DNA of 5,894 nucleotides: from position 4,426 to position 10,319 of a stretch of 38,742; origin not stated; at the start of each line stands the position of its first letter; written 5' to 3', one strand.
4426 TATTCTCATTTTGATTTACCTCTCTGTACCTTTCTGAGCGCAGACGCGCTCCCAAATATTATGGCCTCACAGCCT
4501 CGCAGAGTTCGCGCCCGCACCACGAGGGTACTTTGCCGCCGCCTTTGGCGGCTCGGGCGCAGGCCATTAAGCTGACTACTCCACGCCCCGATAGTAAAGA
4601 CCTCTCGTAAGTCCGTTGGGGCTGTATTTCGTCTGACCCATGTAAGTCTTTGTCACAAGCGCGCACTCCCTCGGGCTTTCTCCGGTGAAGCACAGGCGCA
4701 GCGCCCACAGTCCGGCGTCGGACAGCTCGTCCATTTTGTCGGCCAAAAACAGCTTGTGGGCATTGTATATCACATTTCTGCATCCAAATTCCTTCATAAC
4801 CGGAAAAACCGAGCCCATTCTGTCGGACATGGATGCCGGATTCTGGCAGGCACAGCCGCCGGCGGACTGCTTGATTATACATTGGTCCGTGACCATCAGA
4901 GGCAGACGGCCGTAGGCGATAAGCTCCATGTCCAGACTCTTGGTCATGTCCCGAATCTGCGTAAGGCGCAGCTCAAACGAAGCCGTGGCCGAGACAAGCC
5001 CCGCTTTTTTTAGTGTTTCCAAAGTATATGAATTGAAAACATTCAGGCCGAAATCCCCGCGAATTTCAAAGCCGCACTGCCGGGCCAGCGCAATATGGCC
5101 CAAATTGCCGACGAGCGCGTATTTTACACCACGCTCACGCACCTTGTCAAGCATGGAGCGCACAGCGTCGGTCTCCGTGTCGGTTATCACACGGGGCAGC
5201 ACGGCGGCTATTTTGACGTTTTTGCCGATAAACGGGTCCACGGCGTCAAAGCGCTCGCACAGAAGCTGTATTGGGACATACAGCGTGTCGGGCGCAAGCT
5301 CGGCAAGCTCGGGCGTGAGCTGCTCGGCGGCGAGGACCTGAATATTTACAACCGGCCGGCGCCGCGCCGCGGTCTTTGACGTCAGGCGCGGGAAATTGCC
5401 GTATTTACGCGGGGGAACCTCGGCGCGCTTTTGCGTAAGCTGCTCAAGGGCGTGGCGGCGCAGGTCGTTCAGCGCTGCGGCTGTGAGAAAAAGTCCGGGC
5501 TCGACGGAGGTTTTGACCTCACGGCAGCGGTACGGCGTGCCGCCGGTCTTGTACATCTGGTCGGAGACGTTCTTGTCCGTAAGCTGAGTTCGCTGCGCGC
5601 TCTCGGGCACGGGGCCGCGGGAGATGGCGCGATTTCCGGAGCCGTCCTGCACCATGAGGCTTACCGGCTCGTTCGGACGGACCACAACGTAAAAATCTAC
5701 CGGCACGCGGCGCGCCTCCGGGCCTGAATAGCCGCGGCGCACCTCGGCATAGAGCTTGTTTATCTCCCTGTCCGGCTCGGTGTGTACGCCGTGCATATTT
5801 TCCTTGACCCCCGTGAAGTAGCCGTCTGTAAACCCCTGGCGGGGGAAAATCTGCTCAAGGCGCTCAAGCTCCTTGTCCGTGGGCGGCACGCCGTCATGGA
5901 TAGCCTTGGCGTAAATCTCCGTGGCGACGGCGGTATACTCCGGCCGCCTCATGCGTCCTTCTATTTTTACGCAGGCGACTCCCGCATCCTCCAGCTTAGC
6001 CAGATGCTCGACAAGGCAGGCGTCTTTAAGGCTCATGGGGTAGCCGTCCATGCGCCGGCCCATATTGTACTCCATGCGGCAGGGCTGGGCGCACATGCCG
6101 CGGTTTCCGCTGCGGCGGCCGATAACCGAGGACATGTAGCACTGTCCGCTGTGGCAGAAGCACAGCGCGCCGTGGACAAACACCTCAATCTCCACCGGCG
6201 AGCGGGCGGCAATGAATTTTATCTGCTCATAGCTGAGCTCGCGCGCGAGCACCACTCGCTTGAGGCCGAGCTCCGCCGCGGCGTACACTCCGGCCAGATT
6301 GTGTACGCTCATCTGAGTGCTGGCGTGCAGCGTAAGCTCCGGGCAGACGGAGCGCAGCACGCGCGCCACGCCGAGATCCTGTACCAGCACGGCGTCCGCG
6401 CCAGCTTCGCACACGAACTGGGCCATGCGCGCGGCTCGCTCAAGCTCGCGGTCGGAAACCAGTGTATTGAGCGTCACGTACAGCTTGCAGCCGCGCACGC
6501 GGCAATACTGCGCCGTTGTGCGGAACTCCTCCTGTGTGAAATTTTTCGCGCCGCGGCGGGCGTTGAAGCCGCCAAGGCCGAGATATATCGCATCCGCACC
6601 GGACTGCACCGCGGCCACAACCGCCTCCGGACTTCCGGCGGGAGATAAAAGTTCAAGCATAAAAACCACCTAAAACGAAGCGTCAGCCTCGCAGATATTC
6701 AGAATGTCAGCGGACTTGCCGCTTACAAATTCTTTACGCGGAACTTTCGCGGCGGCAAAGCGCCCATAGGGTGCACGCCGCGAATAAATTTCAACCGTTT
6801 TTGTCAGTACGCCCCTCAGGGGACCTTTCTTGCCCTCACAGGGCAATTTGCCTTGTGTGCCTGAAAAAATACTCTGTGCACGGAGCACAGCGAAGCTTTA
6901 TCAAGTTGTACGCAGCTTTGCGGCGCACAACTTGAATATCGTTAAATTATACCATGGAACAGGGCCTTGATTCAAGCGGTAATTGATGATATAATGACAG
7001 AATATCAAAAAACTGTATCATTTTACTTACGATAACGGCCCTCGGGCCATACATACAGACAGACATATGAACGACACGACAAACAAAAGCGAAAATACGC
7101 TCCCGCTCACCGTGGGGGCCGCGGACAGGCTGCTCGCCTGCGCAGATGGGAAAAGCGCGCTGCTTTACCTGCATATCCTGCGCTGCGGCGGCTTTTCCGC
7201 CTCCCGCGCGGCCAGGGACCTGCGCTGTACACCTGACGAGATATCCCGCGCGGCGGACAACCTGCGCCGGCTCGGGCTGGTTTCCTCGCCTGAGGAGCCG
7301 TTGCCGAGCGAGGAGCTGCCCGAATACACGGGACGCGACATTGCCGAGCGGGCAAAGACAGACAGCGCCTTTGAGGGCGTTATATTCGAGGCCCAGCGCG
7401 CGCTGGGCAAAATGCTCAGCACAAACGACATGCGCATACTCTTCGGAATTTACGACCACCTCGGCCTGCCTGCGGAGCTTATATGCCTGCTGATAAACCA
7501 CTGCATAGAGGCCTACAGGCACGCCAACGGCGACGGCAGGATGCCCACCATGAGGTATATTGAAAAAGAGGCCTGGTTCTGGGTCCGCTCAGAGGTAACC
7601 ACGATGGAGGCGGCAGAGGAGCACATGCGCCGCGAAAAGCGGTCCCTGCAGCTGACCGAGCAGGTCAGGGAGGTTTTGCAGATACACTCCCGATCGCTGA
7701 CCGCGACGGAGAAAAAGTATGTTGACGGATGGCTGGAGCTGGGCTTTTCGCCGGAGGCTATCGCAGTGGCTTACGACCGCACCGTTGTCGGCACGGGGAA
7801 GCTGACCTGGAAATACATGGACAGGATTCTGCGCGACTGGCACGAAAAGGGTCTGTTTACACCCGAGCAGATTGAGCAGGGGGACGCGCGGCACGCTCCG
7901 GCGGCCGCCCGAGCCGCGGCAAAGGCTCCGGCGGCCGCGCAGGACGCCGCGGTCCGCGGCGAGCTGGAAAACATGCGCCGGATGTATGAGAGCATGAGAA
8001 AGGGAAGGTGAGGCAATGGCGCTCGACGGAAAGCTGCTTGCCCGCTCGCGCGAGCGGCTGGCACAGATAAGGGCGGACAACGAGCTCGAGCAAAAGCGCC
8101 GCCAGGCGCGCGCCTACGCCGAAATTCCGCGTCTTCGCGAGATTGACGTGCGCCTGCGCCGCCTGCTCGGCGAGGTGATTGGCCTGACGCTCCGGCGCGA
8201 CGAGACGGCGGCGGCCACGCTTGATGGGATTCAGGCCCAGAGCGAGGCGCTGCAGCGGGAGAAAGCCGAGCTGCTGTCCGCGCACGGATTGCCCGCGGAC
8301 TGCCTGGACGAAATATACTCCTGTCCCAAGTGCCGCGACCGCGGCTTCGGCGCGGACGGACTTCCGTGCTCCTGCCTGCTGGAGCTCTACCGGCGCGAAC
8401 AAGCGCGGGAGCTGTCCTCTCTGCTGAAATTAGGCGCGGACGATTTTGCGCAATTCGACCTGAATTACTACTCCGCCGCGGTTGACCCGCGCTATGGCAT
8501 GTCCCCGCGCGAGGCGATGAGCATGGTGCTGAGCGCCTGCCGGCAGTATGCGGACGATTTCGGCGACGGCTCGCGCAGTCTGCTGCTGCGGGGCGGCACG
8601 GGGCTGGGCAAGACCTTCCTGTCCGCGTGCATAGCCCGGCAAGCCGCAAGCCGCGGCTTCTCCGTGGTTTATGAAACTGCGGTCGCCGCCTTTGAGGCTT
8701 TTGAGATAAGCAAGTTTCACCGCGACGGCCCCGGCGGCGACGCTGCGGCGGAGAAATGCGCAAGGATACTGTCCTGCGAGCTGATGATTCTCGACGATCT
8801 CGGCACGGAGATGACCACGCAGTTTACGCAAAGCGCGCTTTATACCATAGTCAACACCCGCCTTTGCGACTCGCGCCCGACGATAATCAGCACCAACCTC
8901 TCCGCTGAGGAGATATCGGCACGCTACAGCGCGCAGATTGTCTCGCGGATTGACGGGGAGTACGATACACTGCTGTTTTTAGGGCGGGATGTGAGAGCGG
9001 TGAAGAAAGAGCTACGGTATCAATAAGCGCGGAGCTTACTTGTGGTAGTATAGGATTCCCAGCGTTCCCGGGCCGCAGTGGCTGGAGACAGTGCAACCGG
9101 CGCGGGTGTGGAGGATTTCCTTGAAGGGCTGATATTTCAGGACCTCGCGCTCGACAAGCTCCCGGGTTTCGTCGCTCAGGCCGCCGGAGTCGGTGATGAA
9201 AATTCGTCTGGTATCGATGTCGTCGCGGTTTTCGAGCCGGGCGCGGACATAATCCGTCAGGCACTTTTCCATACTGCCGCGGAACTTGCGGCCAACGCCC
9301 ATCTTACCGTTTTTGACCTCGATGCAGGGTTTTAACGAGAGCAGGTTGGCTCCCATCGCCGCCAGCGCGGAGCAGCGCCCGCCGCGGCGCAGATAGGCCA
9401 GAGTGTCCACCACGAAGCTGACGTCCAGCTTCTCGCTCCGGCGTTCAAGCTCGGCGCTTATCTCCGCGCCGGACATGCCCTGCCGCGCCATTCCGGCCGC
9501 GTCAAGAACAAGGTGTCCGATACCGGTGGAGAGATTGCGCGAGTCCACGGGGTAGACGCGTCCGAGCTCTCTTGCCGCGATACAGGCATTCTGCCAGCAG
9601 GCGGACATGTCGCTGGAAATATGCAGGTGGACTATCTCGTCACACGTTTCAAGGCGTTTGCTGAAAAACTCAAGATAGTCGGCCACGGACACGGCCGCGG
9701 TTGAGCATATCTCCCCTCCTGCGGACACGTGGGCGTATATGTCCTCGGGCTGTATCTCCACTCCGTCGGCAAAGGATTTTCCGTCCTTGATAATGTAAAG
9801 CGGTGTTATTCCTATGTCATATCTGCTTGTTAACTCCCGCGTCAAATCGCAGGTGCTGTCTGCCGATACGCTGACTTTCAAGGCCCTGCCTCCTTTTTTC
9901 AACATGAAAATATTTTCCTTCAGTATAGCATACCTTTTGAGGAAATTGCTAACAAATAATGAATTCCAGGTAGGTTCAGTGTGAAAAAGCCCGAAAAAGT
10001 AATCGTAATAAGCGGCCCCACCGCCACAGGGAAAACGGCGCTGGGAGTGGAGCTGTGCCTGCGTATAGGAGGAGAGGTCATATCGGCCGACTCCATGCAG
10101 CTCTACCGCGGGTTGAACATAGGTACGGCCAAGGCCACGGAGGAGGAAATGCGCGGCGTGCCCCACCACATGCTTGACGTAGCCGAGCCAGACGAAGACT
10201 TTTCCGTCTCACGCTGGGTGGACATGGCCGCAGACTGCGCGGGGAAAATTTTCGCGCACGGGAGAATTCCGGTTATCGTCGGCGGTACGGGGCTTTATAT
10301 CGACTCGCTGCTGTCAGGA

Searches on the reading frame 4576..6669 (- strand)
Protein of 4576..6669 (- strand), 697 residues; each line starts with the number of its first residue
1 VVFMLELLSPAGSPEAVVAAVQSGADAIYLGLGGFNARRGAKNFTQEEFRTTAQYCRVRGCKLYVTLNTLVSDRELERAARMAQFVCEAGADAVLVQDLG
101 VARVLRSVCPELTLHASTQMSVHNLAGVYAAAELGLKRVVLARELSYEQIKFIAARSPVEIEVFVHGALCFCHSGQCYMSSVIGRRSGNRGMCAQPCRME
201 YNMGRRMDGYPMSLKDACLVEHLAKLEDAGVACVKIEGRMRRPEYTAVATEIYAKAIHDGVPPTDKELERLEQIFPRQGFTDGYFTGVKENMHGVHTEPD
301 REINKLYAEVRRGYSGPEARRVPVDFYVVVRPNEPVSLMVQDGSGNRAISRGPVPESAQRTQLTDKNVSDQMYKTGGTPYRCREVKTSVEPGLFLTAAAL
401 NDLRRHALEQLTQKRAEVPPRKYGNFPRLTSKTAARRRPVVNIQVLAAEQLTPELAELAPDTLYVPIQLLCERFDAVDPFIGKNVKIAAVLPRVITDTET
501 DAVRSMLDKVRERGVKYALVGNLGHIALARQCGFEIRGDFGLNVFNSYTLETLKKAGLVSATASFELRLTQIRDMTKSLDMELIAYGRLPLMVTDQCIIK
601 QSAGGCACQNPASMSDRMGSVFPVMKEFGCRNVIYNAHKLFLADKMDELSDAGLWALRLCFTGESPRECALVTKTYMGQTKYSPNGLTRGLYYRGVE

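Call 13: search_protein_families(library=pfam, proteins=[window:4576-6669:-])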
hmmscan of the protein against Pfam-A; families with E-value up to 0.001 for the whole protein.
window:4576-6669:- (697 aa): 2 families
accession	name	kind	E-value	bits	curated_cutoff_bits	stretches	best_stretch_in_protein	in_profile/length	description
PF01136.24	Peptidase_U32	-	1.1e-81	274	22.4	2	77-289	2-231/233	Peptidase family U32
PF12392.13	DUF3656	-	7.7e-22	78.5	22.1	1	305-415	8-108/109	Collagenase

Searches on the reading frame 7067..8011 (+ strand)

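Call 13: search_protein_families(library=pfam, proteins=[window:7067-8011:+])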
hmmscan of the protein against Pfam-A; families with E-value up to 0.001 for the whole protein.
window:7067-8011:+ (314 aa): 1 family
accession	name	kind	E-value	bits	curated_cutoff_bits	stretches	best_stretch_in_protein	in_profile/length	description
PF07261.16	DnaB_2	-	3.3e-33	113.6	22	2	206-271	7-72/74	Replication initiation and membrane attachment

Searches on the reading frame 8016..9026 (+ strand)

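Call 13: search_protein_families(library=pfam, proteins=[window:8016-9026:+])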
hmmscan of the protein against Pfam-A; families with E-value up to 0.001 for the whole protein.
window:8016-9026:+ (336 aa): 3 families
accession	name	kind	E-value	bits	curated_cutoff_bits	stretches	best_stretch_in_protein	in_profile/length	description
PF01695.23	IstB_IS21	-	2.1e-13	50.8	24.1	1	181-301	87-200/238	IstB-like ATP binding protein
PF13191.12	AAA_16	-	0.00016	22.6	32.6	0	177-274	14-120/167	AAA ATPase domain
PF00308.24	Bac_DnaA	-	0.00034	21.3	23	1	172-311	20-154/162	Bacterial DnaA ATPAse domain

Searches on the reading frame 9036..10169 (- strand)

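Call 13: search_protein_families(library=pfam, proteins=[window:9036-10169:-])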
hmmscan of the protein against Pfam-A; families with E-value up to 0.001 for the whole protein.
window:9036-10169:- (377 aa): 1 family
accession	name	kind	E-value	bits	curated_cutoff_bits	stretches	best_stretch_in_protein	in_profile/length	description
PF02645.21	DegV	-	9e-62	209.4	27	1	98-376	1-279/280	Uncharacterised protein, DegV family COG1307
